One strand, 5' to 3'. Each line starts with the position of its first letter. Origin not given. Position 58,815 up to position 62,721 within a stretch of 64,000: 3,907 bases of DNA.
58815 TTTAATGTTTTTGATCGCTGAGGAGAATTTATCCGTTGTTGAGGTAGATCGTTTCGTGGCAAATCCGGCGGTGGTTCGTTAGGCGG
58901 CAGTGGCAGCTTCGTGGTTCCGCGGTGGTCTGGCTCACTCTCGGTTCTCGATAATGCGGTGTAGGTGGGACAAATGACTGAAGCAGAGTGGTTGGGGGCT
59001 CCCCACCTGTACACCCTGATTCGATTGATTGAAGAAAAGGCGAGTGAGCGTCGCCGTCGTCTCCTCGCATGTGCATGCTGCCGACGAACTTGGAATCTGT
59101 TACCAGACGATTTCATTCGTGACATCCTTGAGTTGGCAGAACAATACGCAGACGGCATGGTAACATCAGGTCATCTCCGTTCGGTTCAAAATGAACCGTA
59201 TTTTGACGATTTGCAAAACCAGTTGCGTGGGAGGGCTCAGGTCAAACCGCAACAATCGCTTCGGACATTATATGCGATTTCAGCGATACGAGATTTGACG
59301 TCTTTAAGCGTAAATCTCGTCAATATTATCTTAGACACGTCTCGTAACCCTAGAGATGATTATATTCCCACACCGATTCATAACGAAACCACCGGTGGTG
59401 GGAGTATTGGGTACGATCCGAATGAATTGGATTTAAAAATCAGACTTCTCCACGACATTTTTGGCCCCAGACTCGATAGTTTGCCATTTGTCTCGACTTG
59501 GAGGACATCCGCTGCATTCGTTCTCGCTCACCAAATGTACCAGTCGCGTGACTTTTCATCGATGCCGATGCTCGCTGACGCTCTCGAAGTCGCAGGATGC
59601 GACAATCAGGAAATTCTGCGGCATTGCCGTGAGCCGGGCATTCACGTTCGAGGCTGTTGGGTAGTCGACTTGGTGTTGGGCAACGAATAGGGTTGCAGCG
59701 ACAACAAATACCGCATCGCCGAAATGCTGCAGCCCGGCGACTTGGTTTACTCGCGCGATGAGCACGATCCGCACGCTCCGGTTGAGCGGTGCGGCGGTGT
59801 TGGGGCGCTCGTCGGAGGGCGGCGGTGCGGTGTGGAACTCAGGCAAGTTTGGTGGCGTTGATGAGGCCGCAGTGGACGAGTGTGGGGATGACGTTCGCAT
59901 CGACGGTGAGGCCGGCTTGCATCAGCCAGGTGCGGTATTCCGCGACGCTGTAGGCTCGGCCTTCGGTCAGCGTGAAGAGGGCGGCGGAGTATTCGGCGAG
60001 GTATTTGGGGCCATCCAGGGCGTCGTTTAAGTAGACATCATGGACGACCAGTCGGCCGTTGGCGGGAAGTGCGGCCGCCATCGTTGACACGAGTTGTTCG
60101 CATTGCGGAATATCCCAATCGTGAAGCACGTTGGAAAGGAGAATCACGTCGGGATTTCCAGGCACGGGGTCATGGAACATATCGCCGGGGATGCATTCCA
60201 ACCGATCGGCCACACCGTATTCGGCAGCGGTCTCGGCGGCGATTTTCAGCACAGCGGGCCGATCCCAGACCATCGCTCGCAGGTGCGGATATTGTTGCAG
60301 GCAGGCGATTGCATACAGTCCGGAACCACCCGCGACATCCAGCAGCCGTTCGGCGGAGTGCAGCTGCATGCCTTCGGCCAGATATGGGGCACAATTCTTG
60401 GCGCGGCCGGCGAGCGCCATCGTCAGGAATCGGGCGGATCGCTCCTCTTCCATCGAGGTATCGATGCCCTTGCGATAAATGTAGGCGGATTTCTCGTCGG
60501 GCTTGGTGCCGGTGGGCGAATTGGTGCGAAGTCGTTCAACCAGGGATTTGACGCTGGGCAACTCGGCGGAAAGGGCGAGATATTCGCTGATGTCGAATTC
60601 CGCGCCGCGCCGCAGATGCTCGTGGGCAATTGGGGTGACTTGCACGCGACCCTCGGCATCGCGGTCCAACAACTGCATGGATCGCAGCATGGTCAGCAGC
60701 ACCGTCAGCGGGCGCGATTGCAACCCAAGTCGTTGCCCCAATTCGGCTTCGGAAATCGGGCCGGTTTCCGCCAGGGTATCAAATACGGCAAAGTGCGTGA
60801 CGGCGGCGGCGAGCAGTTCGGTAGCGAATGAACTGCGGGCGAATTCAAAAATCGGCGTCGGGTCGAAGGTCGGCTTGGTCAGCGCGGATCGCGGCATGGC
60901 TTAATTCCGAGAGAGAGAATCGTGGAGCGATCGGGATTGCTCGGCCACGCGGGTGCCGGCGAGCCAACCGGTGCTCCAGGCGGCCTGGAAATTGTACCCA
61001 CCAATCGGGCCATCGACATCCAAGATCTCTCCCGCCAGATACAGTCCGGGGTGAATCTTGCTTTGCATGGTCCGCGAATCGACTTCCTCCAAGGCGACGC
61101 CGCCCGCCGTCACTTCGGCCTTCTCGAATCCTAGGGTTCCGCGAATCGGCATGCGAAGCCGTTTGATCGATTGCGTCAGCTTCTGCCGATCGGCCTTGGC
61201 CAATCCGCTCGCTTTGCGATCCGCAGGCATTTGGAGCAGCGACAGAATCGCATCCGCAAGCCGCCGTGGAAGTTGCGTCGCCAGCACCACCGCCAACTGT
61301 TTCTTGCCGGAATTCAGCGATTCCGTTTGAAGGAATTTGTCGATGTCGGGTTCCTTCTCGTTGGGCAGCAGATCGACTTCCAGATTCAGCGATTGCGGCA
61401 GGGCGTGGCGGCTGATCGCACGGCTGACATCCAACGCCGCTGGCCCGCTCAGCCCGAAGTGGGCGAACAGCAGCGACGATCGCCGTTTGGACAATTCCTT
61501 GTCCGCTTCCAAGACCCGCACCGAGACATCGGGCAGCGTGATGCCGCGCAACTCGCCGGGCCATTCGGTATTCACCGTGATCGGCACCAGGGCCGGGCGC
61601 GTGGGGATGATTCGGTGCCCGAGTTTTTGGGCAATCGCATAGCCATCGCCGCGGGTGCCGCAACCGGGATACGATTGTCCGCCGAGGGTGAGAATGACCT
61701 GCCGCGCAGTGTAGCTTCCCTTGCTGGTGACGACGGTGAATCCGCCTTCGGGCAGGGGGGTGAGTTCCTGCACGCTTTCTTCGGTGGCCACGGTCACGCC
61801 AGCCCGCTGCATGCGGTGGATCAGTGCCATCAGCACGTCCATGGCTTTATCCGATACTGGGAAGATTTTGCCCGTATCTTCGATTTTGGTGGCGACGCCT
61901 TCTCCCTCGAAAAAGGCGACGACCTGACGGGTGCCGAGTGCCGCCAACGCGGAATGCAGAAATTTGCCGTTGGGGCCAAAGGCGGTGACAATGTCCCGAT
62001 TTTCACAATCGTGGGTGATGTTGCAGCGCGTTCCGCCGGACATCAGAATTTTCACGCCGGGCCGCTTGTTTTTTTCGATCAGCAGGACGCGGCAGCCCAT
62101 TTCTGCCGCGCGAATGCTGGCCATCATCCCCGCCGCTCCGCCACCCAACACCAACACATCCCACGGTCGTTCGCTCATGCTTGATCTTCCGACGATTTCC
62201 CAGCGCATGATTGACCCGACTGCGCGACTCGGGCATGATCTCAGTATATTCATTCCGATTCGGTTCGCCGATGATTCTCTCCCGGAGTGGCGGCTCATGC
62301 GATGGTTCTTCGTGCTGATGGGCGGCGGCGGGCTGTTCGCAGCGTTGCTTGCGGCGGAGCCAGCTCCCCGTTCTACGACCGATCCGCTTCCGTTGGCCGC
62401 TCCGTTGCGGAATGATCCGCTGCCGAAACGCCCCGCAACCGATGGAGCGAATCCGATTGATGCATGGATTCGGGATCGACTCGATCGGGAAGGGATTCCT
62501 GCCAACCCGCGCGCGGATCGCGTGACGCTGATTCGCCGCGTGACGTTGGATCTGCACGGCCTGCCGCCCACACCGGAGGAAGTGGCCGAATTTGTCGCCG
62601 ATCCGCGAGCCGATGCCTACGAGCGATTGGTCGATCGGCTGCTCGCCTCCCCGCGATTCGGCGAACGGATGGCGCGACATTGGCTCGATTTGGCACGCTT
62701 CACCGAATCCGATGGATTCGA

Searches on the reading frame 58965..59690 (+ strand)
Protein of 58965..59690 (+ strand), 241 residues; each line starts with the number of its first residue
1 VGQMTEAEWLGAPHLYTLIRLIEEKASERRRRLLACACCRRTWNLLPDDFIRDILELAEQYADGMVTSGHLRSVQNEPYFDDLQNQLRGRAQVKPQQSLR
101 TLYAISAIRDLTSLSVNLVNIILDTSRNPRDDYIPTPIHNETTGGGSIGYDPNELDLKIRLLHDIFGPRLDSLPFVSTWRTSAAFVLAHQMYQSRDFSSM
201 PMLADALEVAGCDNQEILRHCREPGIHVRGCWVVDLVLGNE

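Call 5: search_protein_families(library=pfam, proteins=[window:58965-59690:+], max_evalue=0.01)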
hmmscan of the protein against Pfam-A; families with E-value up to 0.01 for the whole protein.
window:58965-59690:+ (241 aa): 0 families

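Call 7: search_protein_families(library=ncbifam, proteins=[window:58965-59690:+], max_evalue=0.1)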
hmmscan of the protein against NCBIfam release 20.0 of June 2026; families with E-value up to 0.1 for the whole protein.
window:58965-59690:+ (241 aa): 0 families

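Call 8: search_protein_families(library=padloc, proteins=[window:58965-59690:+], max_evalue=0.1)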
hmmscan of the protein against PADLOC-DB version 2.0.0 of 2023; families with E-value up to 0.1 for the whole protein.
window:58965-59690:+ (241 aa): 0 families

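Call 9: search_protein_families(library=phrogs, proteins=[window:58965-59690:+], max_evalue=0.1)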
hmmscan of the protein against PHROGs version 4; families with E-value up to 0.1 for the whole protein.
window:58965-59690:+ (241 aa): 0 families

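Call 34: search_protein_representatives(protein=window:58965-59690:+)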
Query: 241 residues. Proteins with E-value up to 0.001 (for the whole library): 27263; up to 1e-10: 18476; up to 1e-30: 1308. The best 150 are listed.
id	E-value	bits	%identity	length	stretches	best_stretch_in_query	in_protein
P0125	2.7e-84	298.6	57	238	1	4-241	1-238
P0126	5.9e-75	268.1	46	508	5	158-239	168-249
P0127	6.9e-61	222.0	39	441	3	4-241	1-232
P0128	8.4e-59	215.2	35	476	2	4-240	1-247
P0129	1.5e-58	214.3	40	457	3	4-237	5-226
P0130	1.9e-58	214.0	47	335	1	3-241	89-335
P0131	7.7e-55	202.2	45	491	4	160-241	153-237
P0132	9.5e-54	198.6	41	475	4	154-241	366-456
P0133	7.9e-52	192.3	35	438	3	4-241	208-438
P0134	4.3e-49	183.4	38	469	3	4-239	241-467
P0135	7.3e-49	182.6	39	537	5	159-241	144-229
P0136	3.0e-48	180.6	45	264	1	3-240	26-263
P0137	8.2e-48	179.2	44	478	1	5-239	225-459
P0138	8.8e-48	179.1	43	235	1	5-240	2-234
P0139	9.6e-48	179.0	45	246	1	26-241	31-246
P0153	4.8e-43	163.6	55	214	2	158-240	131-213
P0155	1.6e-42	161.9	54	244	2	160-241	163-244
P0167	3.4e-41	157.5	55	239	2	157-241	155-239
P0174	1.7e-40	155.3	56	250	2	155-241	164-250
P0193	2.0e-39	151.7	52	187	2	158-241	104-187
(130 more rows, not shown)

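Call 36: search_protein_families(library=pfam, proteins=[P0125, P0126, P0127, P0130, P0138, P0153, P0155, P0167, P0174, P0137], max_evalue=0.01)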
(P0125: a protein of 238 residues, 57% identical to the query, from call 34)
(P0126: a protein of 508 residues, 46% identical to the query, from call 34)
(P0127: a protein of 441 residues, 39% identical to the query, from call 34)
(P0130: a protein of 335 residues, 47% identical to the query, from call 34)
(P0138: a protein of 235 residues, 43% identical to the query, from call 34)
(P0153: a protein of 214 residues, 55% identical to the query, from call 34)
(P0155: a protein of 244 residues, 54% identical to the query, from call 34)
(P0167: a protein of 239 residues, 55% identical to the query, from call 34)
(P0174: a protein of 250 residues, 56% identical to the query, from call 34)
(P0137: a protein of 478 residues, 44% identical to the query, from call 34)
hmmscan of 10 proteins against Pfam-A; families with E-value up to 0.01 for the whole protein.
P0125 (238 aa): 0 families

P0126 (508 aa): 0 families

P0127 (441 aa): 0 families

P0130 (335 aa): 0 families

P0138 (235 aa): 0 families

P0153 (214 aa): 0 families

P0155 (244 aa): 0 families

P0167 (239 aa): 0 families

P0174 (250 aa): 0 families

P0137 (478 aa): 0 families

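Call 37: search_protein_families(library=ncbifam, proteins=[P0125, P0126, P0127, P0130, P0138, P0153, P0155, P0167, P0174, P0137], max_evalue=0.01)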
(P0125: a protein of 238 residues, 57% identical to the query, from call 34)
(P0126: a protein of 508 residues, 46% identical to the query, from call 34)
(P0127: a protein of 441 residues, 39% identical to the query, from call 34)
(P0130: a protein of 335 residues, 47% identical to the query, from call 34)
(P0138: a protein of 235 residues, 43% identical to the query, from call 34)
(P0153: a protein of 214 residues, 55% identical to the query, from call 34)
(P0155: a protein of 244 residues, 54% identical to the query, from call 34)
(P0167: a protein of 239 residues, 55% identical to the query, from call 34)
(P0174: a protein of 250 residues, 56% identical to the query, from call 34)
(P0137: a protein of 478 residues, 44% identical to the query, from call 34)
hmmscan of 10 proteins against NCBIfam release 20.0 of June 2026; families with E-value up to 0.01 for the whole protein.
P0125 (238 aa): 0 families

P0126 (508 aa): 0 families

P0127 (441 aa): 0 families

P0130 (335 aa): 0 families

P0138 (235 aa): 0 families

P0153 (214 aa): 0 families

P0155 (244 aa): 0 families

P0167 (239 aa): 0 families

P0174 (250 aa): 0 families

P0137 (478 aa): 0 families

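Call 76: predict_structure(alignment_id=A4)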
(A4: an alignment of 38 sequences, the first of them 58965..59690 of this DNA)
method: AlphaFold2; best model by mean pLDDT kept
length: 241 residues; sequences in the alignment: 38
mean_pLDDT: 94.0   pTM: 0.90
mean pLDDT of the five models: 94.0, 93.1, 92.8, 90.3, 88.1
residues with pLDDT >= 90: 208; 70-90: 30; 50-70: 3; < 50: 0
segments of 3 or more residues with pLDDT < 50: none
pLDDT, mean of each block of 10 residues (from residue 1): 80 89 93 98 97 98 97 92 94 89 97 96 98 95 90 96 88 89 98 97 98 97 95 96 82
secondary structure, 60 per line:
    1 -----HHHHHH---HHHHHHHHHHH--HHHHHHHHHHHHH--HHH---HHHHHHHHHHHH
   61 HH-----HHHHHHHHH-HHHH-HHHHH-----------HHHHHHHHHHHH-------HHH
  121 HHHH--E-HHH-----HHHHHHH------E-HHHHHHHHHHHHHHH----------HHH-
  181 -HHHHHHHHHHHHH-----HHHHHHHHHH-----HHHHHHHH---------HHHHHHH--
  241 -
elements in order: H6-11 H15-25 H28-40 H49-62 H68-76 H78-81 H83-87 H99-110 H118-124 H137-143 H152-166 H182-194 H200-209 H215-222 H232-238

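Call 78: list_cluster_members(proteins=[P0125, P0126, P0127, P0130, P0138, P0153, P0155, P0167, P0174, P0193])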
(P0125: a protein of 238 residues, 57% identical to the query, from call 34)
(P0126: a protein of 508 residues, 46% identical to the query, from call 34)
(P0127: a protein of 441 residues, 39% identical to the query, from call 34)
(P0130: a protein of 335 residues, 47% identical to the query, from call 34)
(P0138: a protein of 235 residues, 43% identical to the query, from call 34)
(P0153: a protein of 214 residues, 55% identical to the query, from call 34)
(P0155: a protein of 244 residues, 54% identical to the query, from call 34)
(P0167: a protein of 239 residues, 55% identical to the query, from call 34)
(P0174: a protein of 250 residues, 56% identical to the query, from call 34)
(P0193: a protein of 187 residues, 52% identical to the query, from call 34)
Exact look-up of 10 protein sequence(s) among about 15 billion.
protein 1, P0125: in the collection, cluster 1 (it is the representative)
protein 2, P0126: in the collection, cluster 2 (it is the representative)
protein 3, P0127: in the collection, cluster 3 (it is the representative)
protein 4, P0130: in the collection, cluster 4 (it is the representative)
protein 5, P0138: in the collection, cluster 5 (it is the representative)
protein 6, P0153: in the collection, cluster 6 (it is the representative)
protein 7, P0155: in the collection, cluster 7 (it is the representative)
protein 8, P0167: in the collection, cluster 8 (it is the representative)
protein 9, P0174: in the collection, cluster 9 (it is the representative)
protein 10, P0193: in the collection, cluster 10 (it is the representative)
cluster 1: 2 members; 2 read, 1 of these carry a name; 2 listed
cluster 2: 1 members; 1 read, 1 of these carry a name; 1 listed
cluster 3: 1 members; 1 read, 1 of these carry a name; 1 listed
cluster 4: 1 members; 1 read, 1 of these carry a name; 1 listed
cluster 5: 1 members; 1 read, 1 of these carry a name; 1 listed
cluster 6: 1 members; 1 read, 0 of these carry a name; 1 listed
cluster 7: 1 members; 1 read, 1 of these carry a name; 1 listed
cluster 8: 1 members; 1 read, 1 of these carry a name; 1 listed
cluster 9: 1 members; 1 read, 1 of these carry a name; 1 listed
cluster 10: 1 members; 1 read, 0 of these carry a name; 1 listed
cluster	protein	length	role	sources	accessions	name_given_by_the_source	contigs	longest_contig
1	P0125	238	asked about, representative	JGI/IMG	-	hypothetical protein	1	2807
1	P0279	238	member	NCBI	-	-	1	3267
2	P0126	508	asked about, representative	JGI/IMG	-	hypothetical protein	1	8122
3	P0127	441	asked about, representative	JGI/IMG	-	hypothetical protein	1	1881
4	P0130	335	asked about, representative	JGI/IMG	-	hypothetical protein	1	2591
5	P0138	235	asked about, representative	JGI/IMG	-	hypothetical protein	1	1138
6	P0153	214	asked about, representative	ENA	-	-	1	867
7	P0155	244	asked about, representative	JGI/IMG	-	hypothetical protein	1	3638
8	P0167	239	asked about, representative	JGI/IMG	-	hypothetical protein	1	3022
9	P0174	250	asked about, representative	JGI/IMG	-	hypothetical protein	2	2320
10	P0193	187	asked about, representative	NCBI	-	-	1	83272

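Call 80: fold_search(model_id=the predicted structure, library=pdb)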
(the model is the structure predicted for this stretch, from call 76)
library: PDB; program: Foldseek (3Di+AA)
matches with E <= 10: 8; with E <= 0.001: 0
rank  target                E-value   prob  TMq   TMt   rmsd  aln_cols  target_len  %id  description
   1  7jtu_B                1.5e+00  0.41  0.30  0.36  12.4       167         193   13  Cytidine deaminase T6S toxin from Pseudomonas syringae (released 2021-03-31)
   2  5hop_A                3.7e+00  0.06  0.21  0.21  16.1       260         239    8  1.65 Angstrom resolution crystal structure of lmo0182 (residues 1-245) from Listeria monocytogenes EGD-e (released 2017-02-01)
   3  9k7y_0                4.7e+00  0.06  0.19  0.19  19.1       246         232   11  Cryo-EM structure of designed zinc-induced icosahedron Cage-i53-Zn1-HEHE-14 (released 2025-10-29)
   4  6jlc                  7.1e+00  0.02  0.17  0.17  18.8       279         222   10  Structure determination of CAMP factor of Mobiluncus curtisii and insight into structural dynamics (released 2019-12-04)
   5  8b4o_A                7.4e+00  0.01  0.13  0.08  19.6       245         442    9  Cryo-EM structure of cytochrome bd oxidase from C. glutamicum (released 2022-12-28)
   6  7nkz_A                7.8e+00  0.02  0.15  0.10  18.8       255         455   13  Cryo-EM structure of the cytochrome bd oxidase from M. tuberculosis at 2.5 A resolution (released 2021-09-22)
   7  2rcc_B                8.1e+00  0.01  0.15  0.14  19.9       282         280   10  Crystal structure of putative class I ribonucleotide reductase (NP_241368.1) from Bacillus halodurans at 1.90 A resolu (released 2007-10-02)
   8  5fi0_C                8.9e+00  0.01  0.16  0.14  20.2       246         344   11  Crystal Structure of the P-Rex1 DH/PH tandem in complex with Rac1 (released 2016-04-20)

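Call 99: find_encoding_contigs(protein=P0193, flank=8000, max_places=2)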
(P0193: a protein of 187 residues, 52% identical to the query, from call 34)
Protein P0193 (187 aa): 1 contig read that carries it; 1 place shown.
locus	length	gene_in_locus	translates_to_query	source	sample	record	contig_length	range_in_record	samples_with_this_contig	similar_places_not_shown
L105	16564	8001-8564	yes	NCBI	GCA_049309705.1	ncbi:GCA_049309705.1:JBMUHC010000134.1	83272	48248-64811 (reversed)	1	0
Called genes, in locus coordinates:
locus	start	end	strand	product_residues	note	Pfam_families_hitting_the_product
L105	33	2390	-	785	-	-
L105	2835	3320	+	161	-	PF08592:Anthrone_oxy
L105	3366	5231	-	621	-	PF04542:Sigma70_r2, PF08281:Sigma70_r4_2, PF08450:SGL (faint), PF07676:PD40 (faint), PF26549:Tricorn_N (faint)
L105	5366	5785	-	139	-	PF00072:Response_reg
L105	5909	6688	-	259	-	PF00512:HisKA (weak), PF02518:HATPase_c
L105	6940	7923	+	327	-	PF00571:CBS, PF01769:MgtE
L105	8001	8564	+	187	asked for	-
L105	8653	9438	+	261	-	-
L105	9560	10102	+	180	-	PF14317:YcxB (weak)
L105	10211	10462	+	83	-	-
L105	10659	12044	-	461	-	-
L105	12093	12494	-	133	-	-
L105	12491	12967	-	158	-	PF04542:Sigma70_r2 (weak), PF08281:Sigma70_r4_2 (weak), PF04545:Sigma70_r4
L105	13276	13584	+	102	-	PF01022:HTH_5, PF12840:HTH_20, PF25212:HVO_A0114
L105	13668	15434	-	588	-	PF00781:DAGK_cat, PF19279:YegS_C, PF01569:PAP2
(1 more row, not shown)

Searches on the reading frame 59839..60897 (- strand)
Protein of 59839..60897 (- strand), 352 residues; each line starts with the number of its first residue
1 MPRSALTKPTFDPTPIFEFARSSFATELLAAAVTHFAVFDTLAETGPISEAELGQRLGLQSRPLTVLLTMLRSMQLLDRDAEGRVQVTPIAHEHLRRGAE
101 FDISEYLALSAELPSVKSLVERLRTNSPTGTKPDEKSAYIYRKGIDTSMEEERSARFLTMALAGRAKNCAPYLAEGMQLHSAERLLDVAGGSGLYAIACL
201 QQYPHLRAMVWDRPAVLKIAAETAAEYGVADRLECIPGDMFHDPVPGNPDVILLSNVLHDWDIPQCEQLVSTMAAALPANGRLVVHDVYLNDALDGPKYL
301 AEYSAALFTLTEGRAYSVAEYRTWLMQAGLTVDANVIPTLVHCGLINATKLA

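Call 5: search_protein_families(library=pfam, proteins=[window:59839-60897:-], max_evalue=0.01)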
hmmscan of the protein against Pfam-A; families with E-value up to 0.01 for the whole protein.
window:59839-60897:- (352 aa): 8 families
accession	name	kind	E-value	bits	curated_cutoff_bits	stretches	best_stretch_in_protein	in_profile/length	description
PF00891.24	Methyltransf_2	-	9.5e-30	103.9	22.3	1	155-329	36-208/210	O-methyltransferase domain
PF08100.18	Dimerisation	-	7.5e-07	29.3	25.6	1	13-94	6-90/93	O-methyltransferase dimerisation domain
PF13489.12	Methyltransf_23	-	9e-07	29.2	27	1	179-333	20-162/164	Methyltransferase domain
PF13649.12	Methyltransf_25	-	2.7e-06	28.4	27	1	186-281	2-97/97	Methyltransferase domain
PF08242.18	Methyltransf_12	-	3.7e-06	28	30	1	186-283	1-98/98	Methyltransferase domain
PF05175.20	MTS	-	4.7e-05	23.5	23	1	173-306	23-156/170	Methyltransferase small domain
PF08241.18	Methyltransf_11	-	0.00048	21.2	21.2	1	186-285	1-95/95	Methyltransferase domain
PF06080.18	DUF938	-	0.0075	16.5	27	0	180-290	23-142/202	Protein of unknown function (DUF938)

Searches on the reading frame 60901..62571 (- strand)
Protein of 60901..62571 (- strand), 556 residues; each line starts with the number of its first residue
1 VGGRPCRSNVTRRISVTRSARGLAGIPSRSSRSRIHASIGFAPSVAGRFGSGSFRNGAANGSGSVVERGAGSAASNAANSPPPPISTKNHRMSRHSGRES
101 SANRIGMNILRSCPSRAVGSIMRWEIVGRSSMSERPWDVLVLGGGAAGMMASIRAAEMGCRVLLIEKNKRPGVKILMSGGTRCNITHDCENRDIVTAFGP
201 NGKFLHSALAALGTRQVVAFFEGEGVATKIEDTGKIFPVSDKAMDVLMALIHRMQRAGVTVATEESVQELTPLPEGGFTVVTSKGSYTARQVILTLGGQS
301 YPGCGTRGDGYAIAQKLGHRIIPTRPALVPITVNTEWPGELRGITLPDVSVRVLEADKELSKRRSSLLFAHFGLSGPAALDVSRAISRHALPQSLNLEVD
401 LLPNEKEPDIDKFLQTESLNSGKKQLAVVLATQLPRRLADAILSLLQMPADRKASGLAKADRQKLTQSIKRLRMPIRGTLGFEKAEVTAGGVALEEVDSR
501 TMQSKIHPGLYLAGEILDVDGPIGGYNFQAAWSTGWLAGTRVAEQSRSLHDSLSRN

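Call 90: search_protein_families(library=pfam, proteins=[window:60901-62571:-], max_evalue=0.001)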
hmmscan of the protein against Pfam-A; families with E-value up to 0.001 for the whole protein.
window:60901-62571:- (556 aa): 10 families
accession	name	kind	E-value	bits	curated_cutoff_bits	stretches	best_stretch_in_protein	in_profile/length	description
PF03486.20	HI0933_like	-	1.4e-81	273.9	50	1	138-540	2-243/244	HI0933-like protein Rossmann domain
PF22780.1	HI0933_like_1st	-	4.1e-33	115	27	1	325-487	1-165/165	HI0933-like protein barrel and H2TH domain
PF01134.28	GIDA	-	5.1e-12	46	22.1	2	138-297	1-149/391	Glucose inhibited division protein A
PF00890.30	FAD_binding_2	-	2.4e-10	40.7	20.4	1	138-181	1-44/414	FAD binding domain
PF12831.13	FAD_oxidored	-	4.7e-09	36.5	27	1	138-192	1-53/416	FAD dependent oxidoreductase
PF01266.30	DAO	-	6.9e-09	36.1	27.9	1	138-172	1-35/353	FAD dependent oxidoreductase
PF07992.20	Pyr_redox_2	-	1.6e-08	34.8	26.1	1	138-180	2-45/291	Pyridine nucleotide-disulphide oxidoreductase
PF13738.12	Pyr_redox_3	-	1.9e-08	34.4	30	1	255-302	92-138/305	Pyridine nucleotide-disulphide oxidoreductase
PF13450.12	NAD_binding_8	-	5.2e-06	27.1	21.9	1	141-174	1-34/68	NAD(P)-binding Rossmann-like domain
PF00070.33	Pyr_redox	-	7.9e-05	23.5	22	0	139-172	2-35/82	Pyridine nucleotide-disulphide oxidoreductase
